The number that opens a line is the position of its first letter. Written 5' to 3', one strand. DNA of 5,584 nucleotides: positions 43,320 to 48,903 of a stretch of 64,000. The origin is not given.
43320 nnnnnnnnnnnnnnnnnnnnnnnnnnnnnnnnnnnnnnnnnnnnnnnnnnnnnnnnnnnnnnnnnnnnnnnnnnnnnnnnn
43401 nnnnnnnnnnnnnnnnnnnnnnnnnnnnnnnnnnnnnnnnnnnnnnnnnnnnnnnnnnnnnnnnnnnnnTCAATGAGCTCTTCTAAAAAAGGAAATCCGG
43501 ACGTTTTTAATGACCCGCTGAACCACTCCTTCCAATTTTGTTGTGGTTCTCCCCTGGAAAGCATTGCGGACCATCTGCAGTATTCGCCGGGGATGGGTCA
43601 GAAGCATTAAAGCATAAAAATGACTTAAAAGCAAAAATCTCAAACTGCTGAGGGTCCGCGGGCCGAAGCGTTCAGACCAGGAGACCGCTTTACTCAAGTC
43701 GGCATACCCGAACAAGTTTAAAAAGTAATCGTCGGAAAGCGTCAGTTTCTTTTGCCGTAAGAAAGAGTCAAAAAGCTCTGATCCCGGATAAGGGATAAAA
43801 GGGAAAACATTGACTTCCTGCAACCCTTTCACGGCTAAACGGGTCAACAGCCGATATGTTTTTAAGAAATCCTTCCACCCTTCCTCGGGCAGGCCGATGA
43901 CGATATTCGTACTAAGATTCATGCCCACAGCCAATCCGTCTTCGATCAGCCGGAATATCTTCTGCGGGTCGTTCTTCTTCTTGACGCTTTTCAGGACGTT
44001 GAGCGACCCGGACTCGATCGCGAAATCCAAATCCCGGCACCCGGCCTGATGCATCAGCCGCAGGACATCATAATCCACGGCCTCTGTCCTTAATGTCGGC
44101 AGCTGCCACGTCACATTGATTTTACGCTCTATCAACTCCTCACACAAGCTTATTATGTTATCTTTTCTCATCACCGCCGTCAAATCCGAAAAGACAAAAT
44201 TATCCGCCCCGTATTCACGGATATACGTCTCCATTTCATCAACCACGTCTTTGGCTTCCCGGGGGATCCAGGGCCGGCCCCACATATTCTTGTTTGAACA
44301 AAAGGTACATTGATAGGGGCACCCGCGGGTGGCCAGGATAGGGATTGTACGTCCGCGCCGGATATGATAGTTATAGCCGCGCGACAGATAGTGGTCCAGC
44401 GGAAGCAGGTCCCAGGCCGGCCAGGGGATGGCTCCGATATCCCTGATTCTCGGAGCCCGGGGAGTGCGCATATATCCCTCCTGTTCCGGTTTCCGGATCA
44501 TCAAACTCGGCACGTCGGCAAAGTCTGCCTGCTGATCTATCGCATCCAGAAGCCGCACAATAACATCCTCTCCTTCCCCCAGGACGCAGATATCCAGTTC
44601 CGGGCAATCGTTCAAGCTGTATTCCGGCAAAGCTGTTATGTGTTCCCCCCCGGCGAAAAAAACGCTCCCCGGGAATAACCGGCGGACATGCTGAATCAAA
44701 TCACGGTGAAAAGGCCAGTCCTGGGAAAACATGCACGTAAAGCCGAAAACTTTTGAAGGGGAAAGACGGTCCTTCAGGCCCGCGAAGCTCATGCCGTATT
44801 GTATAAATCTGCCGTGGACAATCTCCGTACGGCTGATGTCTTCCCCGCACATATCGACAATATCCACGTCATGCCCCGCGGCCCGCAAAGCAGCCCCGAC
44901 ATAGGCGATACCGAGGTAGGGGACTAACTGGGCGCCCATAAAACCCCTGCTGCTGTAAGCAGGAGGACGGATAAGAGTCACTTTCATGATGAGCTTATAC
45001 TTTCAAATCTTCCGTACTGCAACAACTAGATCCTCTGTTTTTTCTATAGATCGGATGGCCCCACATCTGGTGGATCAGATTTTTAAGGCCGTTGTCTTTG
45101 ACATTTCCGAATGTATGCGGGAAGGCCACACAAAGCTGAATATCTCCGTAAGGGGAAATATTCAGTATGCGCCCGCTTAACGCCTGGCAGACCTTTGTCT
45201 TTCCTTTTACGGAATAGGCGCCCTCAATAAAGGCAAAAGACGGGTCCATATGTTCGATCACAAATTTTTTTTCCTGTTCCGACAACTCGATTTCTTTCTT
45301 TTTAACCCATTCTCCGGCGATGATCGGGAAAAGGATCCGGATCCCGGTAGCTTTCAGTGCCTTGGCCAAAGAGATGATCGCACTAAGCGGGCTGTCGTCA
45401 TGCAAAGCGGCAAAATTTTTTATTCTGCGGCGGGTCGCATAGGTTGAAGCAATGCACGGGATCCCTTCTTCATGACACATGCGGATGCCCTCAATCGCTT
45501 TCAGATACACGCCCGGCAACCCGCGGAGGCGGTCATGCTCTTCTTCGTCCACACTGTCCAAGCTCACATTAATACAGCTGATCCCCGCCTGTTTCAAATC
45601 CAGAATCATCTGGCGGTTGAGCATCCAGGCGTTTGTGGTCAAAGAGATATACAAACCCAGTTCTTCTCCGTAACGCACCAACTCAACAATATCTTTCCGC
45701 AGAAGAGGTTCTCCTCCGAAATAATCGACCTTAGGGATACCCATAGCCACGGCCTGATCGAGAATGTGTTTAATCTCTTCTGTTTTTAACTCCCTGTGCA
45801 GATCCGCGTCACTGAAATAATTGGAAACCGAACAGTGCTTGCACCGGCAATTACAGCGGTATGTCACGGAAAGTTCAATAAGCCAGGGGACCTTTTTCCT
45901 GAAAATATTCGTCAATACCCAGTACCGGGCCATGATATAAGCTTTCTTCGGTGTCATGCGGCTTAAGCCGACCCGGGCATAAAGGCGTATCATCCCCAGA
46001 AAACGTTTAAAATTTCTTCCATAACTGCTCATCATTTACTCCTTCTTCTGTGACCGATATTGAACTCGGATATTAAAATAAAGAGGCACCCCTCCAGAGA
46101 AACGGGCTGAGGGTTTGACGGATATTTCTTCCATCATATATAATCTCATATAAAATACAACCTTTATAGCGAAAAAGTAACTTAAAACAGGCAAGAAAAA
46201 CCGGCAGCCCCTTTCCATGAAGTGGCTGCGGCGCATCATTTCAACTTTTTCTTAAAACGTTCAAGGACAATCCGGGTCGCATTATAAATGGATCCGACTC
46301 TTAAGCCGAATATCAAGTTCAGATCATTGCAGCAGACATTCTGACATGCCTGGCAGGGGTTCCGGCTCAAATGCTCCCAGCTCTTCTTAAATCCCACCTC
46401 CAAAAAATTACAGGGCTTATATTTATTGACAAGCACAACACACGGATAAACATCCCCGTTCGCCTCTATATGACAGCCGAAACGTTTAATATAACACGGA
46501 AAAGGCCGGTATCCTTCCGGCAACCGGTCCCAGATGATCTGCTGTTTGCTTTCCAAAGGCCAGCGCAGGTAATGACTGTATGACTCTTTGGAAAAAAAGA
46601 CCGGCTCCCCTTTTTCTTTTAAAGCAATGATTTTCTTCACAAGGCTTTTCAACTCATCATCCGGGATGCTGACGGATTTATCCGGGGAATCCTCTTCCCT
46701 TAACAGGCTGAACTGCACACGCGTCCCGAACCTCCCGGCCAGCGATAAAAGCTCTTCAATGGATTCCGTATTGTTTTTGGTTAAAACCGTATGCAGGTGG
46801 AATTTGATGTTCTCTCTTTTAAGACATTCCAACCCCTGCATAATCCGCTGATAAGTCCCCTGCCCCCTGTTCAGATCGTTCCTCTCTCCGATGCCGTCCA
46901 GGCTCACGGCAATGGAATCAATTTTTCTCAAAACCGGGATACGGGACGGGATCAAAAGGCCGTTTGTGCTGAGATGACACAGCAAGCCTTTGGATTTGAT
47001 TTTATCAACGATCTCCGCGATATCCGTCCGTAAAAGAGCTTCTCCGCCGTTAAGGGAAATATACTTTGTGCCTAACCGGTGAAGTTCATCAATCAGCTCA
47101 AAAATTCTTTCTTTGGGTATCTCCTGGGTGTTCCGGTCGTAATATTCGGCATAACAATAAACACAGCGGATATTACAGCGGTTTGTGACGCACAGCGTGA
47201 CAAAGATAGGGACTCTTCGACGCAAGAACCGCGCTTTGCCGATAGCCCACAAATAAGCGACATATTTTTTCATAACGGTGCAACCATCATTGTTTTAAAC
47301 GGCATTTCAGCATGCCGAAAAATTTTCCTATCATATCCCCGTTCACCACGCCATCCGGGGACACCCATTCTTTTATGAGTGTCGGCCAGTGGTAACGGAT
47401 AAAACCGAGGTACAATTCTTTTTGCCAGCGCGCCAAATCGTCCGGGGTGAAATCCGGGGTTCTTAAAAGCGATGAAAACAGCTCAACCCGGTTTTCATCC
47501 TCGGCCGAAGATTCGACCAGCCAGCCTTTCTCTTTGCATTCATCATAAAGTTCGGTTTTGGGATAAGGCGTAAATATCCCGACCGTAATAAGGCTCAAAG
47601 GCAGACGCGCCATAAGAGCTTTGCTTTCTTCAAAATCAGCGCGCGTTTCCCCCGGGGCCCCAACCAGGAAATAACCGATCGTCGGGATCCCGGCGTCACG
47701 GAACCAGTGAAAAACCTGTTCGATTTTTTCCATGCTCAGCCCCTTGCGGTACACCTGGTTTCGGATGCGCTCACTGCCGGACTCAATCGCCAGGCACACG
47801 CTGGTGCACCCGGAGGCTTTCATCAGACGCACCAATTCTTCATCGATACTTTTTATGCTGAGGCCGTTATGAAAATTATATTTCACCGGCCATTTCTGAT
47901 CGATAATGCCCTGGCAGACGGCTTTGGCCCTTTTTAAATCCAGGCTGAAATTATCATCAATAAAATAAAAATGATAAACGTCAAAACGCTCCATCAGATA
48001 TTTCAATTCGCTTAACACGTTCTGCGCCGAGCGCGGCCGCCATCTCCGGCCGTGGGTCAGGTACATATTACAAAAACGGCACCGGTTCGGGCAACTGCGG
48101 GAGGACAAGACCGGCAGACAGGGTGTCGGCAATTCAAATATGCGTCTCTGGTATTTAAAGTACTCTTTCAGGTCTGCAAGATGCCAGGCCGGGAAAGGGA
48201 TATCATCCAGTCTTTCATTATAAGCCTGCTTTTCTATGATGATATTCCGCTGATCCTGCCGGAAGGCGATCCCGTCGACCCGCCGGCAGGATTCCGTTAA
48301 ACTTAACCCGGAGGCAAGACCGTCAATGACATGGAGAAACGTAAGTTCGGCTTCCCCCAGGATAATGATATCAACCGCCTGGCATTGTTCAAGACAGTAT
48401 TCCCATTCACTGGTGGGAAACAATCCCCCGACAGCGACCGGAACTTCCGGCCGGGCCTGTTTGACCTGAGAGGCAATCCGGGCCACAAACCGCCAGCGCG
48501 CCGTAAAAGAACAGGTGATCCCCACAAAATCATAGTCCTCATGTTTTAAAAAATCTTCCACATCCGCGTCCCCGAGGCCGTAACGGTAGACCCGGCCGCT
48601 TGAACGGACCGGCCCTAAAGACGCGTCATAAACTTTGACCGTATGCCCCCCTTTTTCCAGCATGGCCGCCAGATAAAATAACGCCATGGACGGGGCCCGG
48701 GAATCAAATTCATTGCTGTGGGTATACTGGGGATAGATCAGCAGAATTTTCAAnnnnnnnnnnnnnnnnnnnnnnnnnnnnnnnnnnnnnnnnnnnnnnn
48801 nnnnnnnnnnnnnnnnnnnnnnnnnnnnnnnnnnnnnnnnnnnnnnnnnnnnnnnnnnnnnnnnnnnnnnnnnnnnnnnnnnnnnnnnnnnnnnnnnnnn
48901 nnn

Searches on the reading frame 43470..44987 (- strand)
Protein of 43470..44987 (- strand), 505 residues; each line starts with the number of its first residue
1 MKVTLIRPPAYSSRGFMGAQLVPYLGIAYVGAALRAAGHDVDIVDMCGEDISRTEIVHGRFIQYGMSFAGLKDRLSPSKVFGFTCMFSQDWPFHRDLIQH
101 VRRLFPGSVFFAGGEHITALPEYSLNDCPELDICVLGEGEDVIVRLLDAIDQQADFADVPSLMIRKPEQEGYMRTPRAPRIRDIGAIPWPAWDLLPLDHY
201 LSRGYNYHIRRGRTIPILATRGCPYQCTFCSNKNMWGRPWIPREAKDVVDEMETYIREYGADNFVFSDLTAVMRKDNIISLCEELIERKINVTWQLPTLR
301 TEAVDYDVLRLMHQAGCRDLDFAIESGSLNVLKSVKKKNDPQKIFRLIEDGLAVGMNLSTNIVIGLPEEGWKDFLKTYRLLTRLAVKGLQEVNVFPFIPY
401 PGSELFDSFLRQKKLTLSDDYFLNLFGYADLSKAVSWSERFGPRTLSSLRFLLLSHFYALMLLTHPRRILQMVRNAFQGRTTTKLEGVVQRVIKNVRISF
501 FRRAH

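Call 56: search_protein_families(library=pfam, proteins=[window:43470-44987:-])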
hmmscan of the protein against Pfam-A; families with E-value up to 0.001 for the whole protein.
window:43470-44987:- (505 aa): 2 families
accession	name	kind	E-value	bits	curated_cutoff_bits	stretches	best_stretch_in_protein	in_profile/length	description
PF04055.27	Radical_SAM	-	4.7e-19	69.6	29.5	1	219-381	3-166/166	Radical SAM superfamily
PF02310.24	B12-binding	-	5.3e-14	52.5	32.1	1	22-146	12-120/121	B12 binding domain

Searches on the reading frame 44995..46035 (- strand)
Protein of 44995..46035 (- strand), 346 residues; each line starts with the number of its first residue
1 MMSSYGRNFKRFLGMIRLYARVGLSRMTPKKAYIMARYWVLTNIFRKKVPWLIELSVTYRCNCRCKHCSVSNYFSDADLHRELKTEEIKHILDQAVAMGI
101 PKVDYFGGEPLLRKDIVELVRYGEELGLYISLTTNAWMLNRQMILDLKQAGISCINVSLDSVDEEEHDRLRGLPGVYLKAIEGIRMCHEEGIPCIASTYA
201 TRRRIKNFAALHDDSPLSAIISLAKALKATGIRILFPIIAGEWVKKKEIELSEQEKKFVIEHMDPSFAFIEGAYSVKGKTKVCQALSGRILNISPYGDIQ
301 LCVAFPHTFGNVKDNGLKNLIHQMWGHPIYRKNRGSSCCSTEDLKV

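Call 56: search_protein_families(library=pfam, proteins=[window:44995-46035:-])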
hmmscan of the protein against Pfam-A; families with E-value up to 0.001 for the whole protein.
window:44995-46035:- (346 aa): 2 families
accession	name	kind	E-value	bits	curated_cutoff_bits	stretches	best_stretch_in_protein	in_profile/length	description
PF04055.27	Radical_SAM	-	1.1e-25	91.1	29.5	1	56-195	2-145/166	Radical SAM superfamily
PF13353.11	Fer4_12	-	0.00013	22.8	22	1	60-161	14-115/137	4Fe-4S single cluster domain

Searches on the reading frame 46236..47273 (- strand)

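Call 57: search_protein_families(library=pfam, proteins=[window:46236-47273:-])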
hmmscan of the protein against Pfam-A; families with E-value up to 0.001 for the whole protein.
window:46236-47273:- (345 aa): 2 families
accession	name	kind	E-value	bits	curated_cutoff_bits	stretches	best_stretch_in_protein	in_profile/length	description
PF04055.27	Radical_SAM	-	1.2e-27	97.6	29.5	1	29-178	3-165/166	Radical SAM superfamily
PF13353.11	Fer4_12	-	9.6e-06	26.4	22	1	30-107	12-93/137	4Fe-4S single cluster domain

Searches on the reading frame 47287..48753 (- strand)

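Call 57: search_protein_families(library=pfam, proteins=[window:47287-48753:-])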
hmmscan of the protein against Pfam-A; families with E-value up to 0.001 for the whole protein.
window:47287-48753:- (488 aa): 2 families
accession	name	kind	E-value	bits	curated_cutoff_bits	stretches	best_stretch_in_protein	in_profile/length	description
PF02310.24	B12-binding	-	2.8e-21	76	32.1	1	17-142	9-120/121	B12 binding domain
PF04055.27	Radical_SAM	-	2.7e-20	73.6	29.5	1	217-377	3-162/166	Radical SAM superfamily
